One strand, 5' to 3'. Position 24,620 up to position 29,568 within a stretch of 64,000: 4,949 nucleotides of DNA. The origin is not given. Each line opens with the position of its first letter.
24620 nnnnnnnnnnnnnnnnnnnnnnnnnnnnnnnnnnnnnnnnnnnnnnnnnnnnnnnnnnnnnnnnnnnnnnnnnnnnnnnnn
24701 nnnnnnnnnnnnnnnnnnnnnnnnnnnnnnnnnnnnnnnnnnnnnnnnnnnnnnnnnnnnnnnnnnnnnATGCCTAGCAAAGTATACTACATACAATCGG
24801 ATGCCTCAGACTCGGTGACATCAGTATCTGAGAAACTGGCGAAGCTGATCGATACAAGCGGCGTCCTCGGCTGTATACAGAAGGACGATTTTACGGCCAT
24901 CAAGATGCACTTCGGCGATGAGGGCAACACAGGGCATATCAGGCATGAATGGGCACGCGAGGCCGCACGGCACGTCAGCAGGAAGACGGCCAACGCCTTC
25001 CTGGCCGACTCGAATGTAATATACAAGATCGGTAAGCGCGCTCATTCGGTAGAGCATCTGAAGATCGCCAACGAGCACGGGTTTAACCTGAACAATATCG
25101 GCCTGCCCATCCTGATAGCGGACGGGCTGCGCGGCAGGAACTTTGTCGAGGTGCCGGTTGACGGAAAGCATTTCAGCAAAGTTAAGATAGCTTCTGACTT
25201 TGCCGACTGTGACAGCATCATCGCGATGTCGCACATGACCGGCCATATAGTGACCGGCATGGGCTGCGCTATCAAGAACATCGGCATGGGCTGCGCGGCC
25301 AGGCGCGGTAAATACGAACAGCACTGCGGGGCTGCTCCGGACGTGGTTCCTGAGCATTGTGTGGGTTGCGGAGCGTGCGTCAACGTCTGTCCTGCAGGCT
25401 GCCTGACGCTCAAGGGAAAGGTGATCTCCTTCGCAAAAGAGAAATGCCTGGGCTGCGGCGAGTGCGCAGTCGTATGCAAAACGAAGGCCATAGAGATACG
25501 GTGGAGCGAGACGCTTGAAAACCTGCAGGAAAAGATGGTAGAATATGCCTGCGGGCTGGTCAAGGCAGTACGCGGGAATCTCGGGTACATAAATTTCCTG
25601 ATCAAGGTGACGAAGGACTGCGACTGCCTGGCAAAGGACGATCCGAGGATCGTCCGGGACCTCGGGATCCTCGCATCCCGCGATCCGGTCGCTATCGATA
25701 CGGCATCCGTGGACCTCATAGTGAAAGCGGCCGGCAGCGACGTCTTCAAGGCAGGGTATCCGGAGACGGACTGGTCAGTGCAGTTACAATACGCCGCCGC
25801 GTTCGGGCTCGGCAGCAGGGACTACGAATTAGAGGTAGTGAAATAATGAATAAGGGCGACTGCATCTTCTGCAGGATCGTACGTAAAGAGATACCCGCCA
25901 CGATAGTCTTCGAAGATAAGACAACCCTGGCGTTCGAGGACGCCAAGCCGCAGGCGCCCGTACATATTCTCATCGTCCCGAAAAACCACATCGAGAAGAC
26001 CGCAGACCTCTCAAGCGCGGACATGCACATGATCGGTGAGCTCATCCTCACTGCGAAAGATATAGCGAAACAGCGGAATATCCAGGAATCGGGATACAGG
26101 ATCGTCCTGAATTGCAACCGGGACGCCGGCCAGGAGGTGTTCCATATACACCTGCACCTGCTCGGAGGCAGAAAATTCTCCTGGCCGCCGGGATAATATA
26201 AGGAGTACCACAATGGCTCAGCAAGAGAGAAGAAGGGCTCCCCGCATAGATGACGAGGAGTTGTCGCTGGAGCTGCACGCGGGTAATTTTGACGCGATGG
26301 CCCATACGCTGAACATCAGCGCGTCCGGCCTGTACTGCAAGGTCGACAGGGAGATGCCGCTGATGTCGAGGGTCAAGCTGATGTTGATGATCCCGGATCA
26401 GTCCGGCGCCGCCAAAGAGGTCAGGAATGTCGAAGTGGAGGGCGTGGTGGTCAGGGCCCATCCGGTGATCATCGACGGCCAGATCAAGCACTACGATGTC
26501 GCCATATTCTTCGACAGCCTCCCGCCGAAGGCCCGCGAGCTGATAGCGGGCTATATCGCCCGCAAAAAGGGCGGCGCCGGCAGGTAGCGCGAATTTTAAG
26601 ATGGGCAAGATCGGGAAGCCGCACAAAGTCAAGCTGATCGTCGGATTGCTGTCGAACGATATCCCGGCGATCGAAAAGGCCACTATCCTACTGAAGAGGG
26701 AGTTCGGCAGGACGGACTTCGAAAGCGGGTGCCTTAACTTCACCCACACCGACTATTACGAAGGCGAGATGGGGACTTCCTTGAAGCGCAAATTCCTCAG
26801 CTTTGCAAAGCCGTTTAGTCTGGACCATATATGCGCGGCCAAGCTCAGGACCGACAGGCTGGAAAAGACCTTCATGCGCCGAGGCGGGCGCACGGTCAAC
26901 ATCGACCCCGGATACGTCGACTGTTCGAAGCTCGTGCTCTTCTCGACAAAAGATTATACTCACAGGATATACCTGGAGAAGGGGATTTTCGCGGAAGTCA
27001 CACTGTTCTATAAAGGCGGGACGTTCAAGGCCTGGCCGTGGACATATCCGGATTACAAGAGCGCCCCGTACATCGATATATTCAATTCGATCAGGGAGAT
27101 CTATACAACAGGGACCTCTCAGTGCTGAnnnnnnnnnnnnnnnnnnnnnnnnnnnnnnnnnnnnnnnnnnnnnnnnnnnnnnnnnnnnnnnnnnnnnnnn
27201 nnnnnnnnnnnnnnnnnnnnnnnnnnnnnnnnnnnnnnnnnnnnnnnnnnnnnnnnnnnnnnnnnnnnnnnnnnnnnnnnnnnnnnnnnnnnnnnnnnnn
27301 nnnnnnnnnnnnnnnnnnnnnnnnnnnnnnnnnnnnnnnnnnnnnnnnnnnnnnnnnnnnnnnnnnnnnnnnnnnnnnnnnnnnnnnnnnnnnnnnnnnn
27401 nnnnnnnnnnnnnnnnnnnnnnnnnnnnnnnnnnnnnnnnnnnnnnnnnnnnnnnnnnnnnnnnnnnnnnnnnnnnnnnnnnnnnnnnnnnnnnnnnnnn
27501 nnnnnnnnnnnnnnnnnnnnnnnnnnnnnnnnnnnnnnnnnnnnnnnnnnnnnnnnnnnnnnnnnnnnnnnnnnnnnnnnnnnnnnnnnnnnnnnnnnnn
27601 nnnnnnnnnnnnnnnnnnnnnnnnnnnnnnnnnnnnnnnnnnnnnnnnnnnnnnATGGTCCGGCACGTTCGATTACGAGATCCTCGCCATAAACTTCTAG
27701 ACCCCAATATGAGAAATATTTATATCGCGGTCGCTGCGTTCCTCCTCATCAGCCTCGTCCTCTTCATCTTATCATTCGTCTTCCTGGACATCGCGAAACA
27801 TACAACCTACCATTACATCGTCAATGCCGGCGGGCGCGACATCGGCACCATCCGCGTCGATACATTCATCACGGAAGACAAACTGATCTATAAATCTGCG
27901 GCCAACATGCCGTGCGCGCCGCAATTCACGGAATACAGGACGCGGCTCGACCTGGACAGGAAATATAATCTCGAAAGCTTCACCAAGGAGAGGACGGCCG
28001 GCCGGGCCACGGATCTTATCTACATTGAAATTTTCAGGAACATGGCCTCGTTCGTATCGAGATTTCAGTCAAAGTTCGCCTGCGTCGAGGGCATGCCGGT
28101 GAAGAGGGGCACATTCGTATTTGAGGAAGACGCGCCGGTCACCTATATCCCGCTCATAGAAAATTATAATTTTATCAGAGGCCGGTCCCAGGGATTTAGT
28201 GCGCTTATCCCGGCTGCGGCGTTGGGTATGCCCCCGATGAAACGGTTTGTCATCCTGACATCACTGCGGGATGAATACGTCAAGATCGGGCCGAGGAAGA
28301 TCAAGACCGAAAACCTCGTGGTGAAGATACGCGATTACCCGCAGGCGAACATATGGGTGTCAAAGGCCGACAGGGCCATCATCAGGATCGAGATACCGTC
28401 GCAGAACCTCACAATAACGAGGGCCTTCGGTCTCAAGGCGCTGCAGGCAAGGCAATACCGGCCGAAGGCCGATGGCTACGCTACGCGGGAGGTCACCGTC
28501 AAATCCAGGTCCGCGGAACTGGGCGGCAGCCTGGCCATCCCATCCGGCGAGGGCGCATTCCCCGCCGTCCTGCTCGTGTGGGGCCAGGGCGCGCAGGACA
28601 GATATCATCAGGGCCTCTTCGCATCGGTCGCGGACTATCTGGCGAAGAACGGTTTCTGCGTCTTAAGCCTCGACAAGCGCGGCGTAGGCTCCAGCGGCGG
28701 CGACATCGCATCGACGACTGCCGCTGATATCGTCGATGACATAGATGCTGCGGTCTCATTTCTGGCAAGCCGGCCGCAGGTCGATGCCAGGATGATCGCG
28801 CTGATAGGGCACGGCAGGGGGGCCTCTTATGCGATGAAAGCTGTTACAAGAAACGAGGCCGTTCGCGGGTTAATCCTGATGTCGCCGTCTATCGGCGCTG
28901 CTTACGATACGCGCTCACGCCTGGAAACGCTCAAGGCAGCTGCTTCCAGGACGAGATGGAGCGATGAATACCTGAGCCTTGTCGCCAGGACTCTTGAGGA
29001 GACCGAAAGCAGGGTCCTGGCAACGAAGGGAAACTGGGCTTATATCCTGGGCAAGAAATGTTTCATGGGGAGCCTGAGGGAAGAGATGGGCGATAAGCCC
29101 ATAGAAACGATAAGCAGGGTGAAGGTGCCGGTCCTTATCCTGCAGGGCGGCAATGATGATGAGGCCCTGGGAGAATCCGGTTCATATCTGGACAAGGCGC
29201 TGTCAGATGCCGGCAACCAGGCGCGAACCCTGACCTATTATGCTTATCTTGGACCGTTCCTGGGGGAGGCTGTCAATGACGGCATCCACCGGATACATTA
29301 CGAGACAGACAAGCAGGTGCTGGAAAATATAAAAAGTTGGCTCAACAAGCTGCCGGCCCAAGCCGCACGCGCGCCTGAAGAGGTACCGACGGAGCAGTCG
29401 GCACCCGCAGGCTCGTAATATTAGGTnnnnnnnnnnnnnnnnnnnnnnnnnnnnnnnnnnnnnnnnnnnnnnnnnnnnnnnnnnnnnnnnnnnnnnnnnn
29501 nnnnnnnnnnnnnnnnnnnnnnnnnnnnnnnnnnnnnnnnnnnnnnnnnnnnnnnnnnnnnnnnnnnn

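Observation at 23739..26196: Four-gene overlapping operon: flavin-reductase-like / DUF523 (TudS-like) / DUF362-ferredoxin / HINT; possible thio-nucleobase or phosphorothioate desulfuration pathway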

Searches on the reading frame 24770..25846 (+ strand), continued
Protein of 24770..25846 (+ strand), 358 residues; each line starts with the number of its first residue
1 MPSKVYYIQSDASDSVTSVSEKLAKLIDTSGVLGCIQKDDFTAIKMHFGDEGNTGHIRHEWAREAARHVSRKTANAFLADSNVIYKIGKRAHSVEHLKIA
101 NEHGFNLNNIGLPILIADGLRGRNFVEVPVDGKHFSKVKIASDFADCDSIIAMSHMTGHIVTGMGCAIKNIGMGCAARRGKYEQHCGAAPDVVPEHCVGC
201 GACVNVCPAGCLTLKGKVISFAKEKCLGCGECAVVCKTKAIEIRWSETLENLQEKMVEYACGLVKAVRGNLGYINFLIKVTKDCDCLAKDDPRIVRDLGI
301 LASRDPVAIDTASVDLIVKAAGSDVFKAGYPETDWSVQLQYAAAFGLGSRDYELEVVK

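Call 32: find_related_loci(query=A2, collection=metagenome_contigs, flank=5000)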
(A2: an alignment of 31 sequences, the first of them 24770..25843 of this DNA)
Query A2 (358 aa) in metagenome_contigs; peptide patterns used: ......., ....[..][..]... (x = any residue, [..] = any of these).
600 stretches matched a pattern (row limit reached: there are more); 424 encode a relative of the query (tblastn E <= 1e-3); the best 80 are kept; 80 distinct loci.
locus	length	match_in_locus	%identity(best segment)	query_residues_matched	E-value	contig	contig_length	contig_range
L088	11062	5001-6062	76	1-354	0e+0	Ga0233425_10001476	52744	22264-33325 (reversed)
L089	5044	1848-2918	74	1-357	0e+0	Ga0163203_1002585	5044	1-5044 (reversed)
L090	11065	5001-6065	64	1-355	3e-162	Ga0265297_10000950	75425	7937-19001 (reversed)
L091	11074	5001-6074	65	1-358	1e-166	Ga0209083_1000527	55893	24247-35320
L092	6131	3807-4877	60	1-357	3e-151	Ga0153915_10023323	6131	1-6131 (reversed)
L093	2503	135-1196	55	1-354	1e-150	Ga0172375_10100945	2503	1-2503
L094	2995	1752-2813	58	1-354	4e-148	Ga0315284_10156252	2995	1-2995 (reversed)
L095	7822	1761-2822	56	1-354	4e-140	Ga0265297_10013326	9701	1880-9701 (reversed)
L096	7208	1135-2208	58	1-357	4e-140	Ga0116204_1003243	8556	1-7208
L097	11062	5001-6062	57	1-354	2e-139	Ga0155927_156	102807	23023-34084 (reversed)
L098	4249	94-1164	54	1-357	2e-141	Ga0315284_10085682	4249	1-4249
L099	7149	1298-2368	56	1-357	1e-138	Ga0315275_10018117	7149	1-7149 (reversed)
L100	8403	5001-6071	54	1-357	7e-138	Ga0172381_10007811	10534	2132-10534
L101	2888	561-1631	54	1-357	1e-143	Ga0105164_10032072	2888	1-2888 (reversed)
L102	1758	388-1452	56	1-355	2e-146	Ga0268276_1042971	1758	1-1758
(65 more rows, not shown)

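Call 42: find_encoding_contigs(protein=P0121, flank=10000, max_places=2)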
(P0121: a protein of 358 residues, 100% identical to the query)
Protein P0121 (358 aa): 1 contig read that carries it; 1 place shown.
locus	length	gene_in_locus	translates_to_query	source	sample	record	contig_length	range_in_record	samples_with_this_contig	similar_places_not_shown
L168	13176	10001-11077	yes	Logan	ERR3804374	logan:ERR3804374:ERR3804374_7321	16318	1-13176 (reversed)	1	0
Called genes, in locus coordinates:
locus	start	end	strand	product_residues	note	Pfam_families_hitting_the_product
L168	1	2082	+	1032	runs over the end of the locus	PF00580:UvrD-helicase, PF01443:Viral_helicase1 (faint), PF13245:AAA_19, PF13604:AAA_30 (faint), PF13361:UvrD_C, PF13538:UvrD_C_2 (faint), PF12705:PDDEXK_1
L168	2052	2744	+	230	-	-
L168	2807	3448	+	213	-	PF05036:SPOR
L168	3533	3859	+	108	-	-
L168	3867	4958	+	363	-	PF00465:Fe-ADH, PF13685:Fe-ADH_2, PF01761:DHQ_synthase, PF24621:DHQS_C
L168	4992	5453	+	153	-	PF13302:Acetyltransf_3 (weak), PF13420:Acetyltransf_4, PF13673:Acetyltransf_10, PF00583:Acetyltransf_1, PF13508:Acetyltransf_7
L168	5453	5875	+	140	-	PF13279:4HBT_2, PF03061:4HBT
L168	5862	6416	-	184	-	-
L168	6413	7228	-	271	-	PF13191:AAA_16, PF20703:nSTAND1 (faint), PF01637:ATPase_2 (weak), PF09848:SLFN-g3_helicase (weak), PF13173:AAA_14 (weak), PF13401:AAA_22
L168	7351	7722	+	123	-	PF07238:PilZ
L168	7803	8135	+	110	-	-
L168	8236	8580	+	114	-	PF07238:PilZ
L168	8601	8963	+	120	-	-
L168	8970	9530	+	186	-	PF01613:Flavin_Reduct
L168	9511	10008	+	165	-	PF04463:2-thiour_desulf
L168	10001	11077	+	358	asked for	PF04015:DUF362, PF14697:Fer4_21 (faint), PF00037:Fer4 (weak), PF12797:Fer4_2 (faint), PF12837:Fer4_6 (faint), PF13237:Fer4_10 (weak), PF12838:Fer4_7, PF13187:Fer4_9 (weak), +3 more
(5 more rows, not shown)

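Call 43: predict_structure(alignment_id=A2)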
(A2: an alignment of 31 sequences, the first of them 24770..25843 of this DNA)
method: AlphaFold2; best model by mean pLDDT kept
length: 358 residues; sequences in the alignment: 31
mean_pLDDT: 81.0   pTM: 0.82
mean pLDDT of the five models: 81.0, 79.4, 79.2, 78.3, 77.8
residues with pLDDT >= 90: 134; 70-90: 144; 50-70: 58; < 50: 22
segments of 3 or more residues with pLDDT < 50: 86-88, 172-187, 244-246
pLDDT, mean of each block of 10 residues (from residue 1): 93 95 98 97 88 76 97 96 54 78 93 84 74 79 91 79 56 39 48 86 80 87 73 75 59 79 90 91 68 89 93 92 80 79 90 96
secondary structure, 60 per line:
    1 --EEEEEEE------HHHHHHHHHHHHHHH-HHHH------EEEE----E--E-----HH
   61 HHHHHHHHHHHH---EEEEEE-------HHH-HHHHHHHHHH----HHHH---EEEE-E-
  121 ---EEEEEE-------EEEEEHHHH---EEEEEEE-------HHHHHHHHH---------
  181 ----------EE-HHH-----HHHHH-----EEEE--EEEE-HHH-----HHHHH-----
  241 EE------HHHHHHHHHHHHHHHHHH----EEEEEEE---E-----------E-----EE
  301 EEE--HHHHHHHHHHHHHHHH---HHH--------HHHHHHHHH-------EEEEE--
elements in order: E3-9 H16-30 H32-35 E42-45 H59-72 E76-81 H93-102 H107-110 E114-117 E124-129 E137-141 H142-145 E149-155 H163-171 H202-206 E212-215 E218-221 H231-235 H249-266 E271-277 E299-303 H306-321 H336-344 E352-356
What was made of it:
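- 24770..25846 (+): ORF3 (D), 358 aa: DUF362 protein (named 'uncharacterized Fe-S center protein' by JGI) with a LarA-like fold. AlphaFold model pLDDT 81, pTM 0.82 (call 43).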

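Call 45: fold_search(model_id=the predicted structure, library=pdb)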
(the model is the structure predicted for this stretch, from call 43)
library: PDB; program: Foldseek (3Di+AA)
matches with E <= 10: 1068; with E <= 0.001: 7
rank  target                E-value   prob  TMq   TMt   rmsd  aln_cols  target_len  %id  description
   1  8ezf                  2.3e-04  1.00  0.42  0.37  12.3       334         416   11  A tethered niacin-derived pincer complex with a nickel-carbon or sulfite-carbon bond in lactate racemase R98A/R100A vari (released 2023-01-25)
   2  6c1w_A                2.8e-04  1.00  0.40  0.34  11.5       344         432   12  A tethered niacin-derived pincer complex with a nickel-carbon or sulfite-carbon bond in lactate racemase (released 2018-03-14)
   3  8ezh                  3.0e-04  1.00  0.39  0.34  12.5       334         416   11  A tethered niacin-derived pincer complex with a nickel-carbon bond in lactate racemase R98A/R100A variant modeled with s (released 2023-01-25)
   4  2yjg_A                3.3e-04  1.00  0.39  0.34  12.8       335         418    8  Structure of the lactate racemase apoprotein from Thermoanaerobacterium thermosaccharolyticum (released 2012-05-30)
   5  2yjg_B                8.2e-04  1.00  0.38  0.33  11.3       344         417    8  Structure of the lactate racemase apoprotein from Thermoanaerobacterium thermosaccharolyticum (released 2012-05-30)
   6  8rvy_A                8.2e-04  0.85  0.16  0.09  23.4       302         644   12  CryoEM structure of the Elp-Hdr complex of Methanothermobacter marburgensis state 1 (composite structure) (released 2025-05-14)
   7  5huq_A                9.8e-04  0.99  0.39  0.33  12.3       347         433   10  A tethered niacin-derived pincer complex with a nickel-carbon bond in lactate racemase (released 2016-02-10)
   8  9q3j_A                1.2e-03  1.00  0.40  0.33   7.0       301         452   11  Structures of LarA-like nickel-pincer nucleotide cofactor-utilizing enzyme with a single catalytic histidine residue f (released 2025-09-17)
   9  9q3j_D                1.2e-03  1.00  0.43  0.36   7.8       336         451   10  Structures of LarA-like nickel-pincer nucleotide cofactor-utilizing enzyme with a single catalytic histidine residue f (released 2025-09-17)
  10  5huq_B                1.3e-03  0.99  0.36  0.30  11.1       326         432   12  A tethered niacin-derived pincer complex with a nickel-carbon bond in lactate racemase (released 2016-02-10)
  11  8rvu_A                1.3e-03  0.80  0.16  0.09  24.9       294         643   14  CryoEM structure of the Elp-Hdr complex of Methanothermobacter marburgensis state 2 (composite structure) (released 2025-05-14)
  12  9q3k_A                1.9e-03  0.99  0.41  0.32  11.5       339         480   12  Structure of LarA-like nickel-pincer nucleotide cofactor-utilizing enzyme with a single catalytic histidine residue fr (released 2025-09-24)
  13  9q3j_E                2.7e-03  1.00  0.40  0.33   6.3       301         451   10  Structures of LarA-like nickel-pincer nucleotide cofactor-utilizing enzyme with a single catalytic histidine residue f (released 2025-09-17)
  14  9q3j_G                2.9e-03  1.00  0.41  0.33   7.1       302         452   10  Structures of LarA-like nickel-pincer nucleotide cofactor-utilizing enzyme with a single catalytic histidine residue f (released 2025-09-17)
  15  7z0s_F                4.4e-03  1.00  0.16  0.33   7.6        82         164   29  Structure of the Escherichia coli formate hydrogenlyase complex (anaerobic preparation, without formate dehydrogenase  (released 2022-09-28)
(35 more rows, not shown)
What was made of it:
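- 24770..25846 (+): Best Foldseek PDB hits are lactate racemase LarA (8ezf, 6c1w, 2yjg; E 2e-4, prob 1.0, TM ~0.4) (call 45).
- Closest known: Lactate racemase LarA superfamily. Same: Best structural matches of the ORF3 model (Foldseek prob 1.0, call 45).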

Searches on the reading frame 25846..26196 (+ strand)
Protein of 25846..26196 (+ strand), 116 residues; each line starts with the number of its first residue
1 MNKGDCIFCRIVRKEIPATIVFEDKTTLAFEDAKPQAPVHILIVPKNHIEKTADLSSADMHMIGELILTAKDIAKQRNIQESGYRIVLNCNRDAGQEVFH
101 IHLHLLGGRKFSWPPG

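Call 3: search_protein_families(library=pfam, proteins=[window:25846-26196:+], max_evalue=0.01)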
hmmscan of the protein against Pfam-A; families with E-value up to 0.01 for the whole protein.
window:25846-26196:+ (116 aa): 2 families
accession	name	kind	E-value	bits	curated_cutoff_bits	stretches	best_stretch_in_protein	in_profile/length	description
PF01230.28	HIT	-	1.5e-27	96.5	21.5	1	13-110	1-97/98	HIT domain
PF11969.13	DcpS_C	-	4.4e-25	88.8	24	1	6-107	2-101/114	Scavenger mRNA decapping enzyme C-term binding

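Call 4: search_protein_families(library=ncbifam, proteins=[window:25846-26196:+], max_evalue=0.01)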
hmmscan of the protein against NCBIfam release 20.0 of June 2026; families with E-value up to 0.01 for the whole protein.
window:25846-26196:+ (116 aa): 2 families
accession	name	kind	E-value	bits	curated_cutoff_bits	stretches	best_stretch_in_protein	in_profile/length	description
NF007965.0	PRK10687.1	equivalog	4.2e-35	120.4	206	1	5-111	4-110/119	purine nucleoside phosphoramidase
NF045834.1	M_plasma_HinT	exception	4.9e-24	85.1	130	1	7-106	1-99/102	histidine triad protein HinT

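Call 20: search_solved_structures(query=window:25846-26193:+, max_evalue=0.001, show_alignments=1)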
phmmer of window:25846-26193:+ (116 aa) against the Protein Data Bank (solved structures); distinct sequences matched with E-value up to 0.001: 45.
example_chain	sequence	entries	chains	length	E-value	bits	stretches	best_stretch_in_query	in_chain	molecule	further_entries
6d6j_A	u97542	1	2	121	5.3e-41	142.9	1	5-116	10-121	HIT family hydrolase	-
3o1z_A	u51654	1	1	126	2.3e-35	124.7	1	4-116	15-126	Histidine triad nucleotide-binding protein 1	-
3o1c_A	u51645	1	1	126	2.3e-35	124.7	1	4-116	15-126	Histidine triad nucleotide-binding protein 1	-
3rhn_A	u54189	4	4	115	2.4e-35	124.7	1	4-116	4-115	HISTIDINE TRIAD NUCLEOTIDE-BINDING PROTEIN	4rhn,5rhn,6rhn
3o1x_A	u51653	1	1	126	3.1e-35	124.3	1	4-116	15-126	Histidine triad nucleotide-binding protein 1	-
1rzy_A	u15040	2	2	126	3.2e-35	124.2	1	4-116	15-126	Histidine triad nucleotide-binding protein 1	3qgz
1kpb_A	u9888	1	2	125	8e-34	119.7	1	4-116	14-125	HUMAN PROTEIN KINASE C INTERACTING PROTEIN 1 (ZINC PROTEIN)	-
3tw2_A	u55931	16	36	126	8.2e-34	119.7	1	4-116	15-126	Histidine triad nucleotide-binding protein 1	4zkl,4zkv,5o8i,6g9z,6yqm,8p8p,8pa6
1av5_A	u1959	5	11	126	8.2e-34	119.7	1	4-116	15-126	PROTEIN KINASE C INTERACTING PROTEIN | HUMAN PROTEIN KINASE C INTERACTING PROTEIN 1 (ZINC PROTEIN)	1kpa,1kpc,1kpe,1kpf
4eqe_A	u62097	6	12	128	8.5e-34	119.6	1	4-116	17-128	Histidine triad nucleotide-binding protein 1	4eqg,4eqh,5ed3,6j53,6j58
5emt_A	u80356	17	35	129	8.8e-34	119.6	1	4-116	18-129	Histidine triad nucleotide-binding protein 1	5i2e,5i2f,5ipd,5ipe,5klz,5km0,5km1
7q2u_AAA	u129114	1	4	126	1.5e-33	118.8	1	4-116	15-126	Histidine triad nucleotide-binding protein 1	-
5waa_A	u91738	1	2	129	1.6e-33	118.7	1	4-116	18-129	Histidine triad nucleotide-binding protein 1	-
5ipb_A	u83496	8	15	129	8.6e-33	116.4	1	4-116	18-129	Histidine triad nucleotide-binding protein 1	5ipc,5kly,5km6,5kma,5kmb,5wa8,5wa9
8wzd_A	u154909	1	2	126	2.1e-32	115.1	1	4-116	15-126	Adenosine 5'-monophosphoramidase HINT1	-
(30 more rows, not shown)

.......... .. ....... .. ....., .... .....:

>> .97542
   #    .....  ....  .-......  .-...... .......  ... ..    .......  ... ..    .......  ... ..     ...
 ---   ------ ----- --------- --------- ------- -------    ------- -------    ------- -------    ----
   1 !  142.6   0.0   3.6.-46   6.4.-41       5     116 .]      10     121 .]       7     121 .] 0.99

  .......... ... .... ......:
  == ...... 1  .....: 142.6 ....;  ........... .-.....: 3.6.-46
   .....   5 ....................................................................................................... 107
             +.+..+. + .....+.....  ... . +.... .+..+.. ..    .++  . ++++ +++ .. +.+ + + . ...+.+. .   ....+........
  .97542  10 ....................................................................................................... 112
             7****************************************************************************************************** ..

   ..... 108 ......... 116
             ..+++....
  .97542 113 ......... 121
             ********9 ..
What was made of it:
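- On HINT branch of the HIT superfamily: HINT1 ~1e-34 to 2e-35 (call 20).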

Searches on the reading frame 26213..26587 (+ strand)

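Call 3: search_protein_families(library=pfam, proteins=[window:26213-26587:+], max_evalue=0.01)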
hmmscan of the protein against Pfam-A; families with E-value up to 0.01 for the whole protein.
window:26213-26587:+ (124 aa): 1 family
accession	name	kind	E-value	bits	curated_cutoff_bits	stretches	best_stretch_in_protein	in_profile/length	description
PF07238.19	PilZ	-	2.4e-07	31.5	22.5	1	5-116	1-101/102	PilZ domain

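Call 4: search_protein_families(library=ncbifam, proteins=[window:26213-26587:+], max_evalue=0.01)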
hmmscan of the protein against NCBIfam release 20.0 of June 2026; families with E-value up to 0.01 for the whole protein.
window:26213-26587:+ (124 aa): 1 family
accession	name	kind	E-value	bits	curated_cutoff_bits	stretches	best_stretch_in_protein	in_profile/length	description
TIGR02266.1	gmx_TIGR02266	paralog_domain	2.5e-05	24.4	68.7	1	18-115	7-95/96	TIGR02266 family protein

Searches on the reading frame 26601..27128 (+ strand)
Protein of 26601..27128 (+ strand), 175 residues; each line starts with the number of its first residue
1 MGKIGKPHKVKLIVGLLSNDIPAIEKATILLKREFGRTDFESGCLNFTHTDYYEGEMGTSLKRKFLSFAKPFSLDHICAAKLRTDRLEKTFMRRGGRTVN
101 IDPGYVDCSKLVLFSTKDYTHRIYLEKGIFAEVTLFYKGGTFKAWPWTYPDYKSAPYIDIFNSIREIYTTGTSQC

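Call 3: search_protein_families(library=pfam, proteins=[window:26601-27128:+], max_evalue=0.01)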
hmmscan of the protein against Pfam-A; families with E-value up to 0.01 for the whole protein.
window:26601-27128:+ (175 aa): 1 family
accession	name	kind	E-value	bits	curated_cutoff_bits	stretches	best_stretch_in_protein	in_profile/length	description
PF14385.11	DUF4416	-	2.1e-57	194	27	1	9-168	2-162/162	Domain of unknown function (DUF4416)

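Call 4: search_protein_families(library=ncbifam, proteins=[window:26601-27128:+], max_evalue=0.01)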
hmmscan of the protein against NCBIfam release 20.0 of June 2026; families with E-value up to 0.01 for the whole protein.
window:26601-27128:+ (175 aa): 0 families

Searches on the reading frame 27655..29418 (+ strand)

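Call 3: search_protein_families(library=pfam, proteins=[window:27655-29418:+], max_evalue=0.01)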
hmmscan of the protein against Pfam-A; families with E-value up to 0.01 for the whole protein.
window:27655-29418:+ (587 aa): 10 families
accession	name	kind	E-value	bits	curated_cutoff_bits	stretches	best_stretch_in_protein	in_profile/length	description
PF12146.15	Hydrolase_4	-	1.2e-18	67.7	27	1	318-529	16-227/239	Serine aminopeptidase, S33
PF12697.13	Abhydrolase_6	-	4.5e-09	37.7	26.3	1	322-507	17-178/217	Alpha/beta hydrolase family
PF00561.26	Abhydrolase_1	-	3e-07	30.8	25.8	1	320-448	14-136/245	alpha/beta hydrolase fold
PF01738.24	DLH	-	4.8e-07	30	21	1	321-407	42-125/217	Dienelactone hydrolase family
PF02129.25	Peptidase_S15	-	6.2e-06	26.5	23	1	293-441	9-157/262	X-Pro dipeptidyl-peptidase (S15 family)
PF06500.17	FrsA-like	-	9.8e-06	25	22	1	266-412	155-299/414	Esterase FrsA-like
PF12048.14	DUF3530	-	2.3e-05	24.3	29.8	1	354-417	173-235/310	Protein of unknown function (DUF3530)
PF00326.27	Peptidase_S9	-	4e-05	23.6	22.6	1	323-403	4-89/213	Prolyl oligopeptidase family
PF20434.5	BD-FAE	-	5.8e-05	23.1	26.8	1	298-502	9-201/215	BD-FAE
PF07224.18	Chlorophyllase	-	0.0004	19.7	26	1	293-394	33-131/301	Chlorophyllase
